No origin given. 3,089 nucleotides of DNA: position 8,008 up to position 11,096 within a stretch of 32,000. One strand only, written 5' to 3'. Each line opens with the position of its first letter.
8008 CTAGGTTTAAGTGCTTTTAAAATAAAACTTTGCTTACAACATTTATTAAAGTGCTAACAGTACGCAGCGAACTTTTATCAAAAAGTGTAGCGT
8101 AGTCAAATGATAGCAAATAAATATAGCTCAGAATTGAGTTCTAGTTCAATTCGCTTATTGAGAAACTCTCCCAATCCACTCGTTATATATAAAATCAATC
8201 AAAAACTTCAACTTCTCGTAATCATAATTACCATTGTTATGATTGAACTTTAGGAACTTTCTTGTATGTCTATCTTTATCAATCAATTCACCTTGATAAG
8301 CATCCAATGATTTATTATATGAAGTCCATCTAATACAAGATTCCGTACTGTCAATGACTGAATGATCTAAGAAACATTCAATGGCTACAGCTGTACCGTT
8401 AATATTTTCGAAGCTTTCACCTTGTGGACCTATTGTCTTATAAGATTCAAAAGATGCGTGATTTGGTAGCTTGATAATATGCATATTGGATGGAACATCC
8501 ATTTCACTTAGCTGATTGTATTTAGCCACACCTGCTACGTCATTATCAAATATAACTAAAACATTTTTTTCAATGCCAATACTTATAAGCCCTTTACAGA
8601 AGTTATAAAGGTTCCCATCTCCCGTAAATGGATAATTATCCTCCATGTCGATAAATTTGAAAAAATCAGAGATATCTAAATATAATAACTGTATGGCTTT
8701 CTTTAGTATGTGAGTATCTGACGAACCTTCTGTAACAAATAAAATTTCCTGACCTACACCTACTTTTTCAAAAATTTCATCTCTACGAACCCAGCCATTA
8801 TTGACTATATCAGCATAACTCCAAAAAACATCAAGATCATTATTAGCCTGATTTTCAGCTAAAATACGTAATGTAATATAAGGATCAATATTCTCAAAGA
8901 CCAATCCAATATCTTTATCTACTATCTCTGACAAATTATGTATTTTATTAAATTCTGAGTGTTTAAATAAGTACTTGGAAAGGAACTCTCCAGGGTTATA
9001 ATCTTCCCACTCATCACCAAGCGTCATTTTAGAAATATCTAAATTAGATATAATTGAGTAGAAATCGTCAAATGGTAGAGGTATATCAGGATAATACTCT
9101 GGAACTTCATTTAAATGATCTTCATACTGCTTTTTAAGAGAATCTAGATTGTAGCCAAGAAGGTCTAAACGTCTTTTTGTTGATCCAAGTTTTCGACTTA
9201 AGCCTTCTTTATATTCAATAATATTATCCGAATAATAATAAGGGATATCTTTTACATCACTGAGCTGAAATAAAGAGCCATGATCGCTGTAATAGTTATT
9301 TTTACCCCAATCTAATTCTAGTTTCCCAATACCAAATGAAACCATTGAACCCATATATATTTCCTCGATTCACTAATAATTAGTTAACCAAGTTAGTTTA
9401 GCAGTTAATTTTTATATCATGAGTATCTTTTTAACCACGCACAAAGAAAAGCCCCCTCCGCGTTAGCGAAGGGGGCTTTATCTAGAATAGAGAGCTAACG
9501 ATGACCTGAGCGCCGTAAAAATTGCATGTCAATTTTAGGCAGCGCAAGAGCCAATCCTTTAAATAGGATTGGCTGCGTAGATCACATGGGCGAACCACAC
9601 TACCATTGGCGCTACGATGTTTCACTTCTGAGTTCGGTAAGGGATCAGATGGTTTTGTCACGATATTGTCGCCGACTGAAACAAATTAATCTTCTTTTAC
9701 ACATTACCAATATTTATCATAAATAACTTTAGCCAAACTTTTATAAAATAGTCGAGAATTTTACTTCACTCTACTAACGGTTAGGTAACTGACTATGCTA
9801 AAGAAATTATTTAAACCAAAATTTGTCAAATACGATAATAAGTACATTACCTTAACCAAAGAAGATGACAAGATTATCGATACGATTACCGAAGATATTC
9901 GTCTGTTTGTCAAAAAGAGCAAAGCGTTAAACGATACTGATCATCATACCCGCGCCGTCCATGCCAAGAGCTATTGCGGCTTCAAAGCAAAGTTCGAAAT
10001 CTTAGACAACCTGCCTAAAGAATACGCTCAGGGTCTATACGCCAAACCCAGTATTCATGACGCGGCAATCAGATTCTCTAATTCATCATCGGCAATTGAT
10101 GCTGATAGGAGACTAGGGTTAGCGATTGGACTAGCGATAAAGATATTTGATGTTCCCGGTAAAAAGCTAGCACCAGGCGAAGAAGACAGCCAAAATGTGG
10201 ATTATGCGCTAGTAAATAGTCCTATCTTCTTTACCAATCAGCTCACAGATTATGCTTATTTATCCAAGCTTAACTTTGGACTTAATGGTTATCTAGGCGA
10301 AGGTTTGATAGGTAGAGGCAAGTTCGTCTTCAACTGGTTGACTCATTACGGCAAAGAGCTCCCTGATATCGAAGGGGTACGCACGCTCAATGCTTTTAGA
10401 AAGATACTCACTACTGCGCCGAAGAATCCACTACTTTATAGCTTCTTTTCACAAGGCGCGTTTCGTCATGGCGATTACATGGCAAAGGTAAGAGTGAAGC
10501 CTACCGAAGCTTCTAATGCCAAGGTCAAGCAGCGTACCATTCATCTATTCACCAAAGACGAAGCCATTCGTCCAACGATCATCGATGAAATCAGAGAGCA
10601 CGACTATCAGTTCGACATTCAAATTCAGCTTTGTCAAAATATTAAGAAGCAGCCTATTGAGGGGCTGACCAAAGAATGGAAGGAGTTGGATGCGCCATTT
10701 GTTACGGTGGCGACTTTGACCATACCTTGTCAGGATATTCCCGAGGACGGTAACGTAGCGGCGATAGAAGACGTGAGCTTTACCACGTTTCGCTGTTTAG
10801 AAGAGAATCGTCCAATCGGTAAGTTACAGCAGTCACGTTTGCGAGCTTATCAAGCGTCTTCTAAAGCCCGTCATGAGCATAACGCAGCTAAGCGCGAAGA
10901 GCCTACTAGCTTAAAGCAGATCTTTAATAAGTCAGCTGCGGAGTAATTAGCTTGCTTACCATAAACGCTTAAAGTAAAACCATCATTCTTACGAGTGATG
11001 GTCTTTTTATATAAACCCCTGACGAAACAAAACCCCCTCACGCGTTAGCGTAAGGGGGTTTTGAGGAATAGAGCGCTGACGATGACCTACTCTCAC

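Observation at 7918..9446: AT-rich single-gene islet encoding an orphan Toprim-signature protein: candidate uncharacterised defence nuclease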

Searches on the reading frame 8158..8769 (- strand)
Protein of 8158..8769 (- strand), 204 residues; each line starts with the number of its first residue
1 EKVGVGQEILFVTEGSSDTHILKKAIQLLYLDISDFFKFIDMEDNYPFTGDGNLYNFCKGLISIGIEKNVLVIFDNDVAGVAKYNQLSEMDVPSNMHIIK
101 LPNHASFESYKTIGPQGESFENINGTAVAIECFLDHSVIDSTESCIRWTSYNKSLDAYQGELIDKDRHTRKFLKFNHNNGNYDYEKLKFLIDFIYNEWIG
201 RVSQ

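Call 32: search_solved_structures(query=A2, max_evalue=10, show_alignments=3)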
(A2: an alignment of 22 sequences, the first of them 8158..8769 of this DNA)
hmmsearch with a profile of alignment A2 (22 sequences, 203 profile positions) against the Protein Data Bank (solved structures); distinct sequences matched with E-value up to 10: 3.
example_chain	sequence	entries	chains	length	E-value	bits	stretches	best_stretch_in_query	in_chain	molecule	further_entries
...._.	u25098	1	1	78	0.32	13.7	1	131-179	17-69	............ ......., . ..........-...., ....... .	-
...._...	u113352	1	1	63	0.61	12.7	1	130-179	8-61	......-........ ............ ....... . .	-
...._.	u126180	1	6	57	1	12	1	137-174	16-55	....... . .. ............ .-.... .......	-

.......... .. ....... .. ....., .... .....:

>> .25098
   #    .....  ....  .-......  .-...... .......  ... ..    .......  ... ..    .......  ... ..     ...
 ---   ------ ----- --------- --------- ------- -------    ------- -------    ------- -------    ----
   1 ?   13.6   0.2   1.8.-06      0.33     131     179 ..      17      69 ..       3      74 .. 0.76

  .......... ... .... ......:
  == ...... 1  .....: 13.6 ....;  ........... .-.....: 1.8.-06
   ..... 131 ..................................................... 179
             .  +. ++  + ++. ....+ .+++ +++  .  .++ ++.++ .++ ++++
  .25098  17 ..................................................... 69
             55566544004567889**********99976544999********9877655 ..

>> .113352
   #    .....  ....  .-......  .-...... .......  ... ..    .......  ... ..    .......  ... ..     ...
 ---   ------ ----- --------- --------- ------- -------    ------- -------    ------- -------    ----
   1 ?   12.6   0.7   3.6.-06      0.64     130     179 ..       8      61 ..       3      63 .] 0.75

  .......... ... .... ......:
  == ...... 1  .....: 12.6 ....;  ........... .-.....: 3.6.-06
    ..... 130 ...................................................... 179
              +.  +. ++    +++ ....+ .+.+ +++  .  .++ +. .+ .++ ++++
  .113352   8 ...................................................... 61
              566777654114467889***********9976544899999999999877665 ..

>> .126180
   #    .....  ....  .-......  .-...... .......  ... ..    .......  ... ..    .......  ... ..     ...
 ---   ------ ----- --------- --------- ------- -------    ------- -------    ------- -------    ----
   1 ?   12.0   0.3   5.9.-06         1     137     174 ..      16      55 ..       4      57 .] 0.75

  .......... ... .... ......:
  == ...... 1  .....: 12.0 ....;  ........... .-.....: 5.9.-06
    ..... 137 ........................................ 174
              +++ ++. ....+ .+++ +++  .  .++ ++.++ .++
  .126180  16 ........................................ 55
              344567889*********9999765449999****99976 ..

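Call 40: predict_structure(alignment_id=A2)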
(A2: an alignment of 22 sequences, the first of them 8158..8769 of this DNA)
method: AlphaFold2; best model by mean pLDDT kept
length: 204 residues; sequences in the alignment: 22
mean_pLDDT: 84.4   pTM: 0.83
mean pLDDT of the five models: 84.4, 84.2, 83.8, 82.8, 82.8
residues with pLDDT >= 90: 74; 70-90: 103; 50-70: 26; < 50: 1
segments of 3 or more residues with pLDDT < 50: none
pLDDT, mean of each block of 10 residues (from residue 1): 63 82 91 80 65 82 85 90 90 89 95 92 92 81 85 85 90 79 91 88 65
secondary structure, 60 per line:
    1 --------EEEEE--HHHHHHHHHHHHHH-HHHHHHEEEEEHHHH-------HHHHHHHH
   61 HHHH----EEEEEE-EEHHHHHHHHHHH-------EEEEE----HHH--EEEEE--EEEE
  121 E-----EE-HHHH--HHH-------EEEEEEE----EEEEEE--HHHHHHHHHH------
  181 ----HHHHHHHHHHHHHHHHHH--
elements in order: E9-13 H16-29 H31-36 E37-41 H42-45 H53-64 E69-74 H78-88 E96-100 E110-114 E117-121 H130-133 E146-152 E157-162 H165-174 H185-202

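Call 41: search_protein_representatives(alignment_id=A2)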
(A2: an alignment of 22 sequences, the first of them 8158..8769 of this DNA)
Query: 22 sequences, 203 profile positions. Proteins with E-value up to 0.001 (for the whole library): 1382; up to 1e-10: 1157; up to 1e-30: 446. The best 150 are listed.
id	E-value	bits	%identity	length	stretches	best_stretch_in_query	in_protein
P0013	9.7e-97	338.6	-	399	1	2-202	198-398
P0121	1.2e-85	302.4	-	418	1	4-202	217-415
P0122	5.0e-84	297.1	-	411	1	2-201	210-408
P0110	1.3e-83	295.7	-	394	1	2-201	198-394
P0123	5.3e-83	293.8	-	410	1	2-200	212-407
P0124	6.7e-82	290.2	-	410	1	3-202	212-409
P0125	7.0e-82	290.1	-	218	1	3-202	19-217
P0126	1.5e-81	289.0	-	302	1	3-197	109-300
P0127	4.1e-81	287.6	-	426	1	8-200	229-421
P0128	1.1e-78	279.7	-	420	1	2-199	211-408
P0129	1.4e-78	279.4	-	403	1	4-201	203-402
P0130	1.5e-78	279.2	-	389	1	2-199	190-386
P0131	8.6e-78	276.8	-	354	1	2-200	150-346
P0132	5.1e-77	274.3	-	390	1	8-199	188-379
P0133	5.2e-77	274.2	-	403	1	5-200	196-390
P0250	4.2e-58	212.5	-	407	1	3-202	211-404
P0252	1.2e-57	211.0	-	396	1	6-197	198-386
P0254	2.6e-57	209.9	-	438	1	6-198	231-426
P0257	4.9e-57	209.0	-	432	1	5-198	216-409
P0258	9.7e-57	208.0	-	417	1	5-200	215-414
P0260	3.2e-56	206.3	-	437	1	6-198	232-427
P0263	8.6e-56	204.9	-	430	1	5-198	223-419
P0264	1.1e-55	204.5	-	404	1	6-197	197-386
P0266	1.9e-55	203.8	-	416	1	4-200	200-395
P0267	2.0e-55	203.8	-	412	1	4-197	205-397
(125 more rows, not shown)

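Call 43: fold_search(model_id=the predicted structure, library=pdb)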
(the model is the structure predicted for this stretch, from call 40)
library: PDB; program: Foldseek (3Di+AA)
matches with E <= 10: 1020; with E <= 0.001: 0
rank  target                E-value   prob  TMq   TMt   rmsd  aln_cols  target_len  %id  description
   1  6tuu_D                1.5e-02  0.51  0.26  0.24  10.9       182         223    8  Leishmania infantum Rad51 surrogate LiRadA10 in complex with 5,6,7,8-tetrahydro-2-naphthoic acid (released 2021-01-27)
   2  6hqu_D                1.8e-02  0.28  0.20  0.19  10.9       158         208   10  Humanised RadA mutant HumRadA22 in complex with a recombined BRC repeat 8-2 (released 2019-10-09)
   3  3ist_A                2.6e-02  0.82  0.31  0.25   5.7       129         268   12  Crystal structure of glutamate racemase from Listeria monocytogenes in complex with succinic acid (released 2009-09-22)
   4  3isv_A                4.5e-02  0.84  0.30  0.24   4.8       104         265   12  Crystal structure of glutamate racemase from Listeria monocytogenes in complex with acetate ion (released 2009-09-22)
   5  6hqu_E                4.5e-02  0.21  0.22  0.21  11.7       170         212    8  Humanised RadA mutant HumRadA22 in complex with a recombined BRC repeat 8-2 (released 2019-10-09)
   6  2wss_A                5.1e-02  0.15  0.21  0.11  16.6       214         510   10  The structure of the membrane extrinsic region of bovine ATP synthase (released 2009-11-17)
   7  8zn5_K                5.4e-02  0.21  0.25  0.15  13.6       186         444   11  Crystal Structure of Designed Clock Protein KaiC (released 2025-04-16)
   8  5kdd_A                5.8e-02  0.16  0.21  0.20  10.9       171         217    9  Apo-structure of humanised RadA-mutant humRadA22 (released 2016-10-19)
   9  3kuu_A                6.6e-02  0.35  0.25  0.28   6.4       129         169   13  Structure of the PurE Phosphoribosylaminoimidazole Carboxylase Catalytic Subunit from Yersinia pestis (released 2009-12-22)
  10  5fov_A                7.0e-02  0.20  0.21  0.20  13.2       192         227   10  HUMANISED MONOMERIC RADA IN COMPLEX WITH FHTG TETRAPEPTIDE (released 2016-03-30)
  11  6tuu_C                7.4e-02  0.21  0.21  0.20   8.2       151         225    9  Leishmania infantum Rad51 surrogate LiRadA10 in complex with 5,6,7,8-tetrahydro-2-naphthoic acid (released 2021-01-27)
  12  7y5a_C                7.4e-02  0.21  0.22  0.12   9.8       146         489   13  Cryo-EM structure of the Mycolicibacterium smegmatis F1-ATPase (released 2022-11-23)
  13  7p2y_A                7.4e-02  0.18  0.24  0.12  14.3       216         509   10  F1Fo-ATP synthase from Acinetobacter baumannii (state 1) (released 2022-02-02)
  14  5jee                  7.4e-02  0.13  0.19  0.18  11.6       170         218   10  Apo-structure of humanised RadA-mutant humRadA26F (released 2016-10-19)
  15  5im4_F                9.0e-02  0.66  0.28  0.39   5.2       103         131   13  Crystal structure of designed two-component self-assembling icosahedral cage I52-32 (released 2016-07-27)
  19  6njv                  1.0e-01  0.57  0.31  0.31   5.9       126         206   13  C-terminal region of the Xanthomonas campestris pv. campestris OLD protein phased with iodine (released 2019-08-07)
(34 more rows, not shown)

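Call 47: search_protein_families(library=pfam, proteins=[P0250, P0252, P0254, P0257, P0258, P0260, P0263, P0264, P0266, P0267], max_evalue=10)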
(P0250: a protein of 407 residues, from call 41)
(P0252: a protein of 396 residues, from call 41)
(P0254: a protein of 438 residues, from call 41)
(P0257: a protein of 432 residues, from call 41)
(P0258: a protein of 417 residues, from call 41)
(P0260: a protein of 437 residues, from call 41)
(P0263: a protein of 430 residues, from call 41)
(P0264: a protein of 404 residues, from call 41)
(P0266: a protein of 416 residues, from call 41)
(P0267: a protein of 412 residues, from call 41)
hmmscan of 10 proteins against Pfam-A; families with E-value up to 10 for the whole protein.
P0250 (407 aa): 2 families
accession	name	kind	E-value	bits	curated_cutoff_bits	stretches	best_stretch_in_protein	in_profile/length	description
PF18871.6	HEPN_Toprim_N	-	7.1e-28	98.5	25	1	1-213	1-221/223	HEPN/Toprim N-terminal domain 1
PF20469.4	OLD-like_TOPRIM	-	0.0042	18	23.2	1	219-285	7-67/67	Overcoming lysogenization defect protein-like, TOPRIM domain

P0252 (396 aa): 3 families
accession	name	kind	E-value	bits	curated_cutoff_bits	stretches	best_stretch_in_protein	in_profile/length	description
PF18871.6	HEPN_Toprim_N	-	3e-20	73.5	25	1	1-190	1-212/223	HEPN/Toprim N-terminal domain 1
PF01751.28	Toprim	-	0.12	13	23.1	1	202-272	2-69/96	Toprim domain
PF19176.5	DUF5858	-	0.57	10.5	27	0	215-232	24-41/61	Family of unknown function (DUF5858)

P0254 (438 aa): 2 families
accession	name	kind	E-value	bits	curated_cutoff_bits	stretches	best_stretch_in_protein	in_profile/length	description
PF18871.6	HEPN_Toprim_N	-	5.9e-61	206.7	25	1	1-232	1-223/223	HEPN/Toprim N-terminal domain 1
PF13155.12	Toprim_2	-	0.2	12.5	22.1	1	283-314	35-64/88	Toprim-like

P0257 (432 aa): 1 family
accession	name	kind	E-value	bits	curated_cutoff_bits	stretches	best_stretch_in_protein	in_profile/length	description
PF18871.6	HEPN_Toprim_N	-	4.4e-54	184.2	25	1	1-218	1-223/223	HEPN/Toprim N-terminal domain 1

P0258 (417 aa): 2 families
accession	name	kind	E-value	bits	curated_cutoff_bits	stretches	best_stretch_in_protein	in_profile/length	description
PF18871.6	HEPN_Toprim_N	-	6.3e-36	124.8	25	1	1-216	1-222/223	HEPN/Toprim N-terminal domain 1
PF20434.5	BD-FAE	-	0.22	11.4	26.8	1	68-135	98-169/215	BD-FAE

P0260 (437 aa): 4 families
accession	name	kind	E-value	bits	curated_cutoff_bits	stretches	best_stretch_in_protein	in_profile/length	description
PF18871.6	HEPN_Toprim_N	-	1.2e-53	182.7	25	1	1-231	1-221/223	HEPN/Toprim N-terminal domain 1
PF13662.12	Toprim_4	-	0.0047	17.6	25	1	291-325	48-82/85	Toprim domain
PF13155.12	Toprim_2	-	0.043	14.6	22.1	1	277-315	28-64/88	Toprim-like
PF17935.6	TetR_C_27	-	0.22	12.1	26.1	1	95-115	51-71/106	Tetracyclin repressor-like, C-terminal domain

P0263 (430 aa): 4 families
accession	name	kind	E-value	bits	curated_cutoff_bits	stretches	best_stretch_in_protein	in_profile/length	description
PF18871.6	HEPN_Toprim_N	-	3.5e-43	148.6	25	1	5-221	1-218/223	HEPN/Toprim N-terminal domain 1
PF13155.12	Toprim_2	-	0.036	14.9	22.1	1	267-310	26-67/88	Toprim-like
PF01751.28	Toprim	-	0.055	14.1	23.1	1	228-308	2-83/96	Toprim domain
PF13662.12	Toprim_4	-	0.18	12.5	25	1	283-308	48-74/85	Toprim domain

P0264 (404 aa): 3 families
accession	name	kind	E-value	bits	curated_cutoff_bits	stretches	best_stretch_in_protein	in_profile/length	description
PF18871.6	HEPN_Toprim_N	-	3.7e-22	79.8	25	2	1-82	1-82/223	HEPN/Toprim N-terminal domain 1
PF18877.6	SSSPR-51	-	0.079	13.2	27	1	41-59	5-23/48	SSSPR-51 domain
PF20469.4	OLD-like_TOPRIM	-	0.082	13.9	23.2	1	201-267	6-67/67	Overcoming lysogenization defect protein-like, TOPRIM domain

P0266 (416 aa): 1 family
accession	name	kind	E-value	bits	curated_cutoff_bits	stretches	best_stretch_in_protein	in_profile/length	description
PF18871.6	HEPN_Toprim_N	-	2.6e-16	60.7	25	1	1-197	1-217/223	HEPN/Toprim N-terminal domain 1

P0267 (412 aa): 1 family
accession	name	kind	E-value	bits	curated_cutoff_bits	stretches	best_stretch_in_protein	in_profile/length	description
PF18871.6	HEPN_Toprim_N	-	1.2e-24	87.9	25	1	1-204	1-219/223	HEPN/Toprim N-terminal domain 1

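Call 81: fold_search(model_id=the predicted structure, library=viral)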
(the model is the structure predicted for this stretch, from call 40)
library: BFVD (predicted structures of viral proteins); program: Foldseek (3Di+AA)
matches with E <= 10: 998; with E <= 0.001: 0
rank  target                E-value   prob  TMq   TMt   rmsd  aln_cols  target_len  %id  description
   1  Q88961                1.1e-02  0.92  0.27  0.27   5.6       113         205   13  Nucleoside triphosphate phosphohydrolase I (Fragment) [Vaccinia virus]
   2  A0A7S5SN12            1.4e-02  0.87  0.26  0.40   5.6       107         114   20  (no name in the UniProt tables at hand)
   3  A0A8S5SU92            1.5e-02  0.25  0.24  0.09  17.6       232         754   14  Replicative DNA helicase [Siphoviridae sp. ctFRY1]
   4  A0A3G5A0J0            1.6e-02  0.15  0.18  0.14  13.9       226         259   14  Glycosyl transferase group 1 family protein [Harvfovirus sp.]
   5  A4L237                1.7e-02  0.57  0.24  0.21  11.5       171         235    8  Putative guanylate kinase [Gryllus bimaculatus nudivirus]
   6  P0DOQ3                2.1e-02  0.75  0.26  0.11   5.6       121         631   14  Nucleoside triphosphatase I [Variola virus (isolate Human/India/Ind3/1967)]
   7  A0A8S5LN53            2.4e-02  0.63  0.22  0.18   7.8       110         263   15  DNA polymerase III subunit delta [Siphoviridae sp. ctsf32]
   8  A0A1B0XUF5            3.1e-02  0.85  0.26  0.38   4.8        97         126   18  (no name in the UniProt tables at hand)
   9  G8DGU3                3.7e-02  0.35  0.21  0.17   9.3       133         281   10  (no name in the UniProt tables at hand)
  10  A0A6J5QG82            3.9e-02  0.84  0.29  0.19   5.1       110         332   25  Archaeal primase DnaG/twinkle, TOPRIM domain [uncultured Caudovirales phage]
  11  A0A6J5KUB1            4.2e-02  0.90  0.32  0.23   4.4       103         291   20  Bacterial DnaG primase, TOPRIM domain [uncultured Caudovirales phage]
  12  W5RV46                4.2e-02  0.51  0.32  0.14  10.9       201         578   15  Repair exonuclease [Staphylococcus phage vB_SepS_SEP9]
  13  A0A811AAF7            4.8e-02  0.15  0.23  0.19  15.3       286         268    7  (no name in the UniProt tables at hand)
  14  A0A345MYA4            4.8e-02  0.07  0.15  0.13  17.0       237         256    9  (no name in the UniProt tables at hand)
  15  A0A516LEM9            5.1e-02  0.96  0.35  0.15   3.9       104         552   18  (no name in the UniProt tables at hand)
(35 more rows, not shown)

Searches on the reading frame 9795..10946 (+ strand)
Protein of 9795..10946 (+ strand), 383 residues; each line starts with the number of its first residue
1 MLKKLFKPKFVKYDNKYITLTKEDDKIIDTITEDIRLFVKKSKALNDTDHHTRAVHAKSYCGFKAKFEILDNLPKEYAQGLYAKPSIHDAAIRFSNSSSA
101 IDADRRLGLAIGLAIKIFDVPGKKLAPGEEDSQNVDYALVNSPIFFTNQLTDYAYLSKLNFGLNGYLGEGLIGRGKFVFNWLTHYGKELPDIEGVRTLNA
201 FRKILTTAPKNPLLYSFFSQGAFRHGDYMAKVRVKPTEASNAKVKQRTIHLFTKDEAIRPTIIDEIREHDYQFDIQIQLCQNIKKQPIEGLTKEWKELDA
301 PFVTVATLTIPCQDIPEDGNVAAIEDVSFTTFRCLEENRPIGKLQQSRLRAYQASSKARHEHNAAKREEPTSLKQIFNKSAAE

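Call 3: search_protein_families(library=pfam, proteins=[window:9795-10946:+], max_evalue=1)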
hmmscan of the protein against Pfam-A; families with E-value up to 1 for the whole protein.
window:9795-10946:+ (383 aa): 0 families

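Call 4: search_protein_families(library=padloc, proteins=[window:9795-10946:+], max_evalue=1)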
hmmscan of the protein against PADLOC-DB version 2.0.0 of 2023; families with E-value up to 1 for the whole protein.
window:9795-10946:+ (383 aa): 0 families

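Call 5: search_protein_families(library=ncbifam, proteins=[window:9795-10946:+], max_evalue=1)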
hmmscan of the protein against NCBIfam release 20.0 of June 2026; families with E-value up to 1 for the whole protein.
window:9795-10946:+ (383 aa): 0 families

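Call 93: search_solved_structures(query=window:9795-10946:+, max_evalue=1)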
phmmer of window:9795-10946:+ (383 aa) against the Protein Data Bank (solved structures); distinct sequences matched with E-value up to 1: 2.
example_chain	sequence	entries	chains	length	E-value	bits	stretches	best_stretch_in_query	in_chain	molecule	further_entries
3mmp_A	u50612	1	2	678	0.67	12.1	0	221-294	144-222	Elongation factor Tu 2, Elongation factor Ts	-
4r71_A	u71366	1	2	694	0.71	12.1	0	221-294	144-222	Elongation factor Ts, Elongation factor Tu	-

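Call 94: find_encoding_contigs(protein=window:9795-10946:+, flank=6000, max_places=4)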
Protein window:9795-10946:+ (383 aa): no gene with exactly this product is on record in the collection.
